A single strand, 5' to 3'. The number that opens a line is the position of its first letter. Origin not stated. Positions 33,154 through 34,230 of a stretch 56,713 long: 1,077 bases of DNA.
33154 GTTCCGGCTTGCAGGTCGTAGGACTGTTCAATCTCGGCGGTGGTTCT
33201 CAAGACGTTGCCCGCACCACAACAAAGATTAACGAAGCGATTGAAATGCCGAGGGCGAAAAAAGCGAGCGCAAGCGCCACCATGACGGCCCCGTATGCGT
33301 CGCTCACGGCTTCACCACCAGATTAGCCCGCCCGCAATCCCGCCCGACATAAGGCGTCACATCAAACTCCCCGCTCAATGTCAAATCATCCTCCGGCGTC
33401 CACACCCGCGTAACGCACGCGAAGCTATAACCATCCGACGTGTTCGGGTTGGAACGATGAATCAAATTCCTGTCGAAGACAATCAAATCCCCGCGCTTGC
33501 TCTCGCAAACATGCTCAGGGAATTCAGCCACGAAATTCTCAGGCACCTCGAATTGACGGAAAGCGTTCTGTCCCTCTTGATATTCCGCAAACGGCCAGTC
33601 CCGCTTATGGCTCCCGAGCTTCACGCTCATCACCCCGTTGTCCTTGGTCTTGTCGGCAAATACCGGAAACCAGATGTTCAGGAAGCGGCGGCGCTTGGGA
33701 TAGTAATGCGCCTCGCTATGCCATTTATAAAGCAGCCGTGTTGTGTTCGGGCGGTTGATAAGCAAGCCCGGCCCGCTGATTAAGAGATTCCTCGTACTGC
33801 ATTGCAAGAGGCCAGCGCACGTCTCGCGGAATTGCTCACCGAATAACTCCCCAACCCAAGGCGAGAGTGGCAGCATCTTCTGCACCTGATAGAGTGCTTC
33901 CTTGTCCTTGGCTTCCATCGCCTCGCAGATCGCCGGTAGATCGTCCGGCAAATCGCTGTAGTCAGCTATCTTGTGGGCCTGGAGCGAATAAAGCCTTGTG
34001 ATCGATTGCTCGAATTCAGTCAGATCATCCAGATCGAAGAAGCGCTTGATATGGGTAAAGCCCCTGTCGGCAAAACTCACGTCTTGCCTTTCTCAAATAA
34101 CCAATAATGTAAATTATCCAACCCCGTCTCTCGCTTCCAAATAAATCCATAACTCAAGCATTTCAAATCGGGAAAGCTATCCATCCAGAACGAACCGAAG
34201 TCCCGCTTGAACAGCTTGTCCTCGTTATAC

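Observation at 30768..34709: Tailoring module predicts an acetamidino/methylated/oxidised Pse derivative; HisF-like present without HisH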

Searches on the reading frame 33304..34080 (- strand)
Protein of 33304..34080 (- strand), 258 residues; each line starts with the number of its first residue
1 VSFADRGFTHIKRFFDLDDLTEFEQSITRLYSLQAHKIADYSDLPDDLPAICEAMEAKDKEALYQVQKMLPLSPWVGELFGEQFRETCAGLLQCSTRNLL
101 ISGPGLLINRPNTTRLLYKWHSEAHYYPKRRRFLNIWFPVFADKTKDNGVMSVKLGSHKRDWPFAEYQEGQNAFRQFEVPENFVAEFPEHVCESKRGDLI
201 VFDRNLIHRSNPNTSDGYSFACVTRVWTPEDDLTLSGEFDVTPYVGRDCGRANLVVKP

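Call 4: search_protein_families(library=pfam, proteins=[window:33304-34080:-], max_evalue=0.01)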
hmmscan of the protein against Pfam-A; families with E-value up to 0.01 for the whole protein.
window:33304-34080:- (258 aa): 1 family
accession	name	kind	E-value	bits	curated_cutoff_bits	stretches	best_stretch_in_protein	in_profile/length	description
PF05721.19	PhyH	-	2.6e-15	57.7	22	1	5-217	3-209/213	Phytanoyl-CoA dioxygenase (PhyH)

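Call 7: search_protein_families(library=ncbifam, proteins=[window:33304-34080:-], max_evalue=0.01)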
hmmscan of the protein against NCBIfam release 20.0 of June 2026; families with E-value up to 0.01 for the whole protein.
window:33304-34080:- (258 aa): 1 family
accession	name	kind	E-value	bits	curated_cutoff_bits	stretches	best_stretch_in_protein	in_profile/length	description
NF045813.1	DxPntBtaHylase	equivalog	0.00071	19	550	1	116-216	132-234/285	1-deoxypentalenic acid 11-beta-hydroxylase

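Call 45: find_homologous_proteins(query=window:33304-34080:-, max_evalue=1e-10)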
Query window:33304-34080:- (258 aa): 310 proteins with E <= 1e-10 among 524 candidates; the best 120 are listed.
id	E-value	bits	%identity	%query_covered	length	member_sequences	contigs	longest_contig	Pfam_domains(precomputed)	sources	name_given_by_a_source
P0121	2.0e-178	609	100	100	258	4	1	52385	PF05721.20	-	-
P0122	6.6e-133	460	77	100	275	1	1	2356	PF05721.20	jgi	jgi:hypothetical protein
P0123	8.5e-130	450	75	100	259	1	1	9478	PF05721.20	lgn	-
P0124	1.8e-125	436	74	100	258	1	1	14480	PF05721.20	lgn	-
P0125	7.8e-119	414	69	100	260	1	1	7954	PF05721.20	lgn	-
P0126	6.8e-89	316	56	100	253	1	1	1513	PF05721.20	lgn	-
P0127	8.6e-89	315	56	97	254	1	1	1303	PF05721.20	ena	-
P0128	4.0e-88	313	56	97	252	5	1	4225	PF05721.20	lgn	-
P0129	4.3e-88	313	52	99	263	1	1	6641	PF05721.20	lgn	-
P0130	9.6e-86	305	52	100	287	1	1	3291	PF05721.20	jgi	jgi:hypothetical protein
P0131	1.5e-85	305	52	99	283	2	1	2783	PF05721.20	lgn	-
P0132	7.1e-85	302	55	99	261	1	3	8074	PF05721.20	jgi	jgi:hypothetical protein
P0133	7.3e-85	302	54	98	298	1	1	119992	PF05721.20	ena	-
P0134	1.5e-84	301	57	99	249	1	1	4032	PF05721.20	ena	-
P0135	1.7e-84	301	55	100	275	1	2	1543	PF05721.20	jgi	jgi:hypothetical protein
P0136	3.5e-84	300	55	99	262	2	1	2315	PF05721.20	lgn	-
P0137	5.3e-84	300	53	99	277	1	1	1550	PF05721.20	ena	-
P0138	7.4e-84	299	53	99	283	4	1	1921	PF05721.20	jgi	jgi:hypothetical protein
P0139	1.6e-83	298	53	100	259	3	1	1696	PF05721.20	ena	-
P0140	4.0e-83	297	55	99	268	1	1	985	PF05721.20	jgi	jgi:hypothetical protein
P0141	5.3e-83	296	53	100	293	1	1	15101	PF05721.20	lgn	-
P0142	2.7e-82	294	55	99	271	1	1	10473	PF05721.20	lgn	-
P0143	3.1e-82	294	51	100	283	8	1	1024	PF05721.20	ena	-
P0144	6.1e-82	293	54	98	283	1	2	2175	PF05721.20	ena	-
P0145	1.4e-81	292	53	100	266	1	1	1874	PF05721.20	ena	-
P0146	1.7e-81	291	53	99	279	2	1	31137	PF05721.20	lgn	-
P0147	1.8e-81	291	54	97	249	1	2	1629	PF05721.20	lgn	-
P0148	2.7e-81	291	50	99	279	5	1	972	PF05721.20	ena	-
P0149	3.9e-81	290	50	98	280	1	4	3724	PF05721.20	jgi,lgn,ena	-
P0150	5.3e-81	290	53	98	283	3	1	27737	PF05721.20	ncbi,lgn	-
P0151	6.4e-81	290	54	100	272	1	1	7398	PF05721.20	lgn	-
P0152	6.7e-81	289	54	98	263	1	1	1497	PF05721.20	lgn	-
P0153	1.0e-80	289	54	98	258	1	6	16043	PF05721.20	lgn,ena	-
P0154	1.4e-80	288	52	98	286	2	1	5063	PF05721.20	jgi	jgi:hypothetical protein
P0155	1.5e-80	288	52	98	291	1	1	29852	PF05721.20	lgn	-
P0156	3.1e-80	287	52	98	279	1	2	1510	PF05721.20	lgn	-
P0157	4.7e-80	287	52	98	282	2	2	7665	PF05721.20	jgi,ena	-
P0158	5.6e-80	286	52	97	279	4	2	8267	PF05721.20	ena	-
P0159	7.2e-80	286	52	99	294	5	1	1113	PF05721.20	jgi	jgi:ectoine hydroxylase-related dioxygenase (phytanoyl-CoA dioxygenase family)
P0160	8.3e-80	286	52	99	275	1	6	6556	PF05721.20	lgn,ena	-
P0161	1.6e-79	285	50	99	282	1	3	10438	PF05721.20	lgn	-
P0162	2.2e-79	284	53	98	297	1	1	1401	PF05721.20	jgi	jgi:hypothetical protein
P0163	2.5e-79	284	53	99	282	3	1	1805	PF05721.20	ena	-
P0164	2.6e-79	284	51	97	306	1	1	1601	PF05721.20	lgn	-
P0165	3.2e-79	284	54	98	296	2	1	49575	PF05721.20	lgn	-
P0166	3.5e-79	284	52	98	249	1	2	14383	PF05721.20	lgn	-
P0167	4.2e-79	284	51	98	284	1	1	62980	PF05721.20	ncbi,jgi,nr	ncbi:phytanoyl-CoA dioxygenase family protein [Candidatus Pseudothioglobus singularis]|jgi:hypotheti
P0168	5.1e-79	283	52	98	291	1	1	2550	PF05721.20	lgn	-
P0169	6.2e-79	283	51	98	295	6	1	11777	PF05721.20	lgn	-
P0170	8.3e-79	283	52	99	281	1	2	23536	PF05721.20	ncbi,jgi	jgi:hypothetical protein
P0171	1.0e-78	282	52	99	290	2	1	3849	PF05721.20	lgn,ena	-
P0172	1.2e-78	282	54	100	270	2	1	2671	PF05721.20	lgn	-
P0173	1.8e-78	281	50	99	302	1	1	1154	PF05721.20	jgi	-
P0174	1.8e-78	281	51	98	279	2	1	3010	PF05721.20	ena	-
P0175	2.8e-78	281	51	98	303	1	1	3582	PF05721.20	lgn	-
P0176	1.3e-77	279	49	99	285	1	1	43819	PF05721.20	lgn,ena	-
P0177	1.6e-77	278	49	99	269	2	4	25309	PF05721.20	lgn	-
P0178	1.6e-77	278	53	97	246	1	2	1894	PF05721.20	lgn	-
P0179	2.3e-77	278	50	100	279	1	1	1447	PF05721.20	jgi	-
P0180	2.3e-77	278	50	99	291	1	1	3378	PF05721.20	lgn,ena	-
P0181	2.4e-77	278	51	98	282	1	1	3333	PF05721.20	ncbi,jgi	jgi:hypothetical protein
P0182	2.4e-77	278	51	99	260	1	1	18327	PF05721.20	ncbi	-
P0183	2.7e-77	278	52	98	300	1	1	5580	PF05721.20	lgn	-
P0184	2.8e-77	278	53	92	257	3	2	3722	PF05721.20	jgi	-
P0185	3.4e-77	277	49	100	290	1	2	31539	PF05721.20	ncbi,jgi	jgi:ectoine hydroxylase-related dioxygenase (phytanoyl-CoA dioxygenase family)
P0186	3.9e-77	277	53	99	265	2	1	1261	PF05721.20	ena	-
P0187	8.3e-77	276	49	99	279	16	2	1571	PF05721.20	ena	-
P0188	8.6e-77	276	53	99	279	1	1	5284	PF05721.20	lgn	-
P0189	8.7e-77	276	50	99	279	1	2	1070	PF05721.20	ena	-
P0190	1.1e-76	276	52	98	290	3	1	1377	PF05721.20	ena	-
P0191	1.2e-76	275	52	97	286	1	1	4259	PF05721.20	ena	-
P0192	2.0e-76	275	50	99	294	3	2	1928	PF05721.20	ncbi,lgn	-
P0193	2.6e-76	274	53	97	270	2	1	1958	PF05721.20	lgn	-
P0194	4.2e-76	274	52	98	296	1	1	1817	PF05721.20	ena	-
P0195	5.6e-76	273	51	98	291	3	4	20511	PF05721.20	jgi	jgi:hypothetical protein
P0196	6.0e-76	273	50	98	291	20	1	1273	PF05721.20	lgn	-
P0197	6.1e-76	273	49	99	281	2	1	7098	PF05721.20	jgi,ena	-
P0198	7.6e-76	273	53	95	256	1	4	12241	PF05721.20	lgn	-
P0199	7.6e-76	273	49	99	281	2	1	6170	PF05721.20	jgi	jgi:hypothetical protein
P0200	9.1e-76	273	50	99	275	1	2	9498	PF05721.20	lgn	-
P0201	1.0e-75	272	60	79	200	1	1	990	PF05721.20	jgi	jgi:ectoine hydroxylase-related dioxygenase (phytanoyl-CoA dioxygenase family)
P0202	1.1e-75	272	53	99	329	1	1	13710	PF05721.20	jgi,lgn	-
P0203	1.2e-75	272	48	99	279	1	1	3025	PF05721.20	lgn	-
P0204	1.2e-75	272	50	98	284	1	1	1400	PF05721.20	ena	-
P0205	1.3e-75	272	50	98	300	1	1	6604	PF05721.20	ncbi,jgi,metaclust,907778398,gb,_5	metaclust:\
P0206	1.4e-75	272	48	98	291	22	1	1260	PF05721.20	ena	-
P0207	1.6e-75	272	51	97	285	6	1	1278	PF05721.20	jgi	-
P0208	1.8e-75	272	51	98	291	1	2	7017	PF05721.20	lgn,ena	-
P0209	1.9e-75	272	52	99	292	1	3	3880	PF05721.20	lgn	-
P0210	2.5e-75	271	49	98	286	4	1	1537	PF05721.20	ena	-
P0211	3.0e-75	271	51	100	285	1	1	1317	PF05721.20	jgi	jgi:hypothetical protein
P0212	3.2e-75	271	51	100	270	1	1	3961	PF05721.20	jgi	jgi:hypothetical protein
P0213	3.3e-75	271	51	98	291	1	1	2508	PF05721.20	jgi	-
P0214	3.5e-75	271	49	97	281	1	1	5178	PF05721.20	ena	-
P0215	7.0e-75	270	50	97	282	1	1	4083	PF05721.20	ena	-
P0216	9.8e-75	269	50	98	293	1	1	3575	PF05721.20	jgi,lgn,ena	jgi:hypothetical protein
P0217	1.2e-74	269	49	100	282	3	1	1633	PF05721.20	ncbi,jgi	jgi:hypothetical protein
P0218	1.3e-74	269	49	99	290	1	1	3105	PF05721.20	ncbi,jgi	jgi:hypothetical protein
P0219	1.4e-74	269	50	98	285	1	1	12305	PF05721.20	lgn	-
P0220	1.7e-74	268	50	97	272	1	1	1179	PF05721.20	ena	-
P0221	1.9e-74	268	53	91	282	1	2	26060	PF05721.20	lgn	-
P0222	2.2e-74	268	51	100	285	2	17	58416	PF05721.20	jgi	jgi:hypothetical protein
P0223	2.3e-74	268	50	97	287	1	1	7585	PF05721.20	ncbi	-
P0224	2.4e-74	268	50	99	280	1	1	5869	PF05721.20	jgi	jgi:hypothetical protein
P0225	2.4e-74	268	48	98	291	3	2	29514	PF05721.20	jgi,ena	-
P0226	2.8e-74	268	49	100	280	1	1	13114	PF05721.20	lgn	-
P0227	3.1e-74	268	51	98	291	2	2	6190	PF05721.20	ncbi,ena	-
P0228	3.4e-74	267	51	93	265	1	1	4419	PF05721.20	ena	-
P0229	3.6e-74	267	51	99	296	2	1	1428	PF05721.20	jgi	-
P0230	3.7e-74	267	53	91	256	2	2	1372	PF05721.20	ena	-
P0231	4.5e-74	267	54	87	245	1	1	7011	PF05721.20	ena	-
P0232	4.8e-74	267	49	98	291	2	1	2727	PF05721.20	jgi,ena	-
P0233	5.8e-74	267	50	100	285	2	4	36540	PF05721.20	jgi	jgi:hypothetical protein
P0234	5.9e-74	267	50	99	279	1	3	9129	PF05721.20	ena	-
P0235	6.0e-74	267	54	93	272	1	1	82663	PF05721.20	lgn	-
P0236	7.1e-74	266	48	97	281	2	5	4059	PF05721.20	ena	-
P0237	7.4e-74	266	51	98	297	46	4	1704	PF05721.20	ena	-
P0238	7.7e-74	266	47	99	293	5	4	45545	PF05721.20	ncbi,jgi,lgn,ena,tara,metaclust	tara:strand:- start:10267 stop:11148 length:882 start_codon:yes stop_codon:yes gene_type:complete|me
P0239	9.4e-74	266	47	99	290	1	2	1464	PF05721.20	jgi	jgi:hypothetical protein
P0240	1.1e-73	266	51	97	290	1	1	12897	PF05721.20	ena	-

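Call 46: find_encoding_contigs(protein=P0133, flank=9000, max_places=1)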
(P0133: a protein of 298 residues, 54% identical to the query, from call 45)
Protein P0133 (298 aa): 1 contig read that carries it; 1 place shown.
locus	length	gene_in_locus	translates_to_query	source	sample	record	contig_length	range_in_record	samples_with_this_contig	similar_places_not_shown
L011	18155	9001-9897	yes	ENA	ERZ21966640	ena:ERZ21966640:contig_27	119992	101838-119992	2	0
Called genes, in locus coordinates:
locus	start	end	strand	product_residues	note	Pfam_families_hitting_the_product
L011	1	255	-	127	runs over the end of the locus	-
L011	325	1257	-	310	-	PF13793:Pribosyltran_N, PF00156:Pribosyltran, PF14572:Pribosyl_synth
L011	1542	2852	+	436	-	PF05860:TPS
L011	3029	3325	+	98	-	-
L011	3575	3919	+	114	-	-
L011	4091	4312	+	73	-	-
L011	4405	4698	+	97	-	-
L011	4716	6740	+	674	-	PF13567:DUF4131, PF03772:Competence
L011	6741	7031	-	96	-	-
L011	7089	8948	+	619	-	PF13522:GATase_6, PF13537:GATase_7, PF01380:SIS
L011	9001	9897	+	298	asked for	PF05721:PhyH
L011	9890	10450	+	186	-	PF02600:DsbB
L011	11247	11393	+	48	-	-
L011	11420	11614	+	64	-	-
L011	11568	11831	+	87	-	-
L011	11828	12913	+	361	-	PF02628:COX15-CtaA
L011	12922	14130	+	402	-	PF00155:Aminotran_1_2, PF01212:Beta_elim_lyase (weak), PF01053:Cys_Met_Meta_PP (weak)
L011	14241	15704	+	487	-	PF07549:Sec_GG (weak), PF21760:SecD_1st, PF22599:SecDF_P1_head, PF00873:ACR_tran (weak), PF02355:SecD_SecF_C, PF03176:MMPL (weak)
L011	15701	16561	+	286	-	PF03706:LPG_synthase_TM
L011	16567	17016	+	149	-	PF03100:CcmE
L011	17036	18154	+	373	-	?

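Call 47: find_encoding_contigs(protein=P0167, flank=9000, max_places=1)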
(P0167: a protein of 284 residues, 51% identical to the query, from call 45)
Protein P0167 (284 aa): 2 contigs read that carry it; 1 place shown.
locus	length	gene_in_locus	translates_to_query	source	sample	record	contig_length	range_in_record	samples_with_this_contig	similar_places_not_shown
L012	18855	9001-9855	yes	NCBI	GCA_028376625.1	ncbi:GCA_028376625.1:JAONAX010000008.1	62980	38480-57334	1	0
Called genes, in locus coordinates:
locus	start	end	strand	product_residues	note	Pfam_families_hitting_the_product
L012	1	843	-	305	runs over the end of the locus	PF00561:Abhydrolase_1, PF12146:Hydrolase_4, PF12697:Abhydrolase_6 (weak)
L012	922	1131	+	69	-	-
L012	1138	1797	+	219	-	PF04279:IspA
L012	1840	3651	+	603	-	PF23161:HTH_RNase_II, PF00773:RNB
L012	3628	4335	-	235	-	PF00149:Metallophos, PF12850:Metallophos_2 (weak)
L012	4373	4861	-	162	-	PF00160:Pro_isomerase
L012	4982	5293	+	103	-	PF00829:Ribosomal_L21p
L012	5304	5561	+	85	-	PF01016:Ribosomal_L27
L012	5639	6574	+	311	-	PF00698:Acyl_transf_1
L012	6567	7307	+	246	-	PF00106:adh_short, PF08659:KR, PF13561:adh_short_C2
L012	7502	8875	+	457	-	-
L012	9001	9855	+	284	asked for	PF05721:PhyH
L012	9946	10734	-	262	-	PF02706:Wzz (weak)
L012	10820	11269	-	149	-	PF00383:dCMP_cyt_deam_1, PF14437:MafB19-deam, PF14439:Bd3614-deam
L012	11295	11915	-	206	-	PF01810:LysE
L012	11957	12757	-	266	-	PF05711:TylF, PF13578:Methyltransf_24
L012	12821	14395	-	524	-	PF00117:GATase, PF07722:Peptidase_C26, PF02540:NAD_synthase, PF03054:tRNA_Me_trans (faint), PF00958:GMP_synt_C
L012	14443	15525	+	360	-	PF03739:LptF_LptG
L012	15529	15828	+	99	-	PF02617:ClpS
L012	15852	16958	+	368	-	PF02668:TauD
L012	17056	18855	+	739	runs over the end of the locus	PF02861:Clp_N, PF05621:TniB (faint), PF00004:AAA, PF17871:AAA_lid_9, PF00004:AAA, PF07724:AAA_2, PF07728:AAA_5, PF10431:ClpB_D2-small, +8 more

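Call 48: find_encoding_contigs(protein=P0123, flank=9000, max_places=1)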
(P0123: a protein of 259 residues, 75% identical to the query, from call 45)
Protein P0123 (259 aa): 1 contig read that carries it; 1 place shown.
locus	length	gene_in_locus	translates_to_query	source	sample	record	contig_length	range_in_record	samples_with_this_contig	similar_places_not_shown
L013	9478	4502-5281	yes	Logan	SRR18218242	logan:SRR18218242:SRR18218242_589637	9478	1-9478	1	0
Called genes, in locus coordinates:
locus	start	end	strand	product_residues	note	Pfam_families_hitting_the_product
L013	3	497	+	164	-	?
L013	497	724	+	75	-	-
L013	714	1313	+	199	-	PF01041:DegT_DnrJ_EryC1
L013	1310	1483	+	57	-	-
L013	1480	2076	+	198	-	PF02348:CTP_transf_3, PF12804:NTP_transf_3 (weak)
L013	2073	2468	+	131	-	PF13302:Acetyltransf_3, PF00583:Acetyltransf_1 (weak), PF08445:FR47 (weak), PF13508:Acetyltransf_7 (faint)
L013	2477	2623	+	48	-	-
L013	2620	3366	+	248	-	PF03102:NeuB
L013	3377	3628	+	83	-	PF23493:CysS_C (weak)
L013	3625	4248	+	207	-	-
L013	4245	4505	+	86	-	-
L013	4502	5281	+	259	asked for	PF05721:PhyH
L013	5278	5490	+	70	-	-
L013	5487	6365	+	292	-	PF01209:Ubie_methyltran (weak), PF13847:Methyltransf_31, PF08241:Methyltransf_11, PF13649:Methyltransf_25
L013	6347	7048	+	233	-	PF00977:His_biosynth, PF00478:IMPDH (faint), PF01207:Dus (faint)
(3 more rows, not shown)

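Call 56: find_related_loci(query=A5, collection=viral_contigs, flank=6000)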
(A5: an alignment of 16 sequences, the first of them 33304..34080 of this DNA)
Query A5 (258 aa) in viral_contigs; peptide patterns used: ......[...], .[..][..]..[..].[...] (x = any residue, [..] = any of these).
53 stretches matched a pattern; 6 encode a relative of the query (tblastn E <= 1e-3); 6 distinct loci.
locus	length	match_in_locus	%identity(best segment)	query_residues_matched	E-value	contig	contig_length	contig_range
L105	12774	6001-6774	92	1-258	3e-166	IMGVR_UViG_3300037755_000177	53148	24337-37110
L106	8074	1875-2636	55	3-257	4e-91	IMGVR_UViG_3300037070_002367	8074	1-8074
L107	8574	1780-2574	50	6-255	7e-85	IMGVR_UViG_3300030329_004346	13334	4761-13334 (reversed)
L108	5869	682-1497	50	3-258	2e-84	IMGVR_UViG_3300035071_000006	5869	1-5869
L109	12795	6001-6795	49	6-255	2e-78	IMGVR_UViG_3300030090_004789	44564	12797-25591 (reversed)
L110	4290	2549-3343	48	6-255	2e-75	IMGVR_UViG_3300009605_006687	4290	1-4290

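Call 57: find_related_loci(query=A5, collection=metagenome_contigs, flank=6000)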
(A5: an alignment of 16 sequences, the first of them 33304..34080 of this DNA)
Query A5 (258 aa) in metagenome_contigs; peptide patterns used: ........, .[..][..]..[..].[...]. (x = any residue, [..] = any of these).
183 stretches matched a pattern; 92 encode a relative of the query (tblastn E <= 1e-3); the best 80 are kept; 80 distinct loci.
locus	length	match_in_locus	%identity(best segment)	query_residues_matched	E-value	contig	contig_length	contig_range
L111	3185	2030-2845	52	3-257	8e-93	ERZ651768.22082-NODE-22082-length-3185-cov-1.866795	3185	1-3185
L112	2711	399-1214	53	2-256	9e-91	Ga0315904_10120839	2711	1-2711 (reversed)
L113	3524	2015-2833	50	3-256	2e-89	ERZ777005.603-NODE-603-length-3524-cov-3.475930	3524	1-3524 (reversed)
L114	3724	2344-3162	50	3-256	3e-89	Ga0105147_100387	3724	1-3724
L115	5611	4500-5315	51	2-256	4e-88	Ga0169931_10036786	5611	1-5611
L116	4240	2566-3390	52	3-256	3e-88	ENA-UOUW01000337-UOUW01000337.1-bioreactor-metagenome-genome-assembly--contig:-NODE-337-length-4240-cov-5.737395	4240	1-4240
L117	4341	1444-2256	51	5-258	2e-88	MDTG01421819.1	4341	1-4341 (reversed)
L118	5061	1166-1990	52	3-256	6e-88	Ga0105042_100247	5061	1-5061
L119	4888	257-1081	50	1-256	1e-87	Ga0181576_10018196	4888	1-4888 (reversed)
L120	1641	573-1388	52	3-257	5e-92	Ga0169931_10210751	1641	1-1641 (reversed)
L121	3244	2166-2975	52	4-256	3e-87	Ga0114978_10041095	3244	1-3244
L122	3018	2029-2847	51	1-256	5e-87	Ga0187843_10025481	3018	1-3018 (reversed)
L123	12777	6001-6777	51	3-257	1e-85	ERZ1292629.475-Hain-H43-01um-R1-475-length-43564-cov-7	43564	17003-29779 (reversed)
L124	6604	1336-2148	50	3-256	5e-85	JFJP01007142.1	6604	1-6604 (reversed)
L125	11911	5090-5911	53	2-256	4e-85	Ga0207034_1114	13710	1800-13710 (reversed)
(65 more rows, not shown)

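Call 65: search_dna_similar(query=window:33304-34080:-, collection=phages, mode=protein, max_rows=25)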
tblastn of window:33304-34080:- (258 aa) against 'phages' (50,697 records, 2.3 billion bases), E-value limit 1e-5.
No match.

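Call 71: search_protein_families(library=phrogs, proteins=[window:33304-34080:-], max_evalue=0.001)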
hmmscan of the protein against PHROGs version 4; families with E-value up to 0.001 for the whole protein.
window:33304-34080:- (258 aa): 0 families
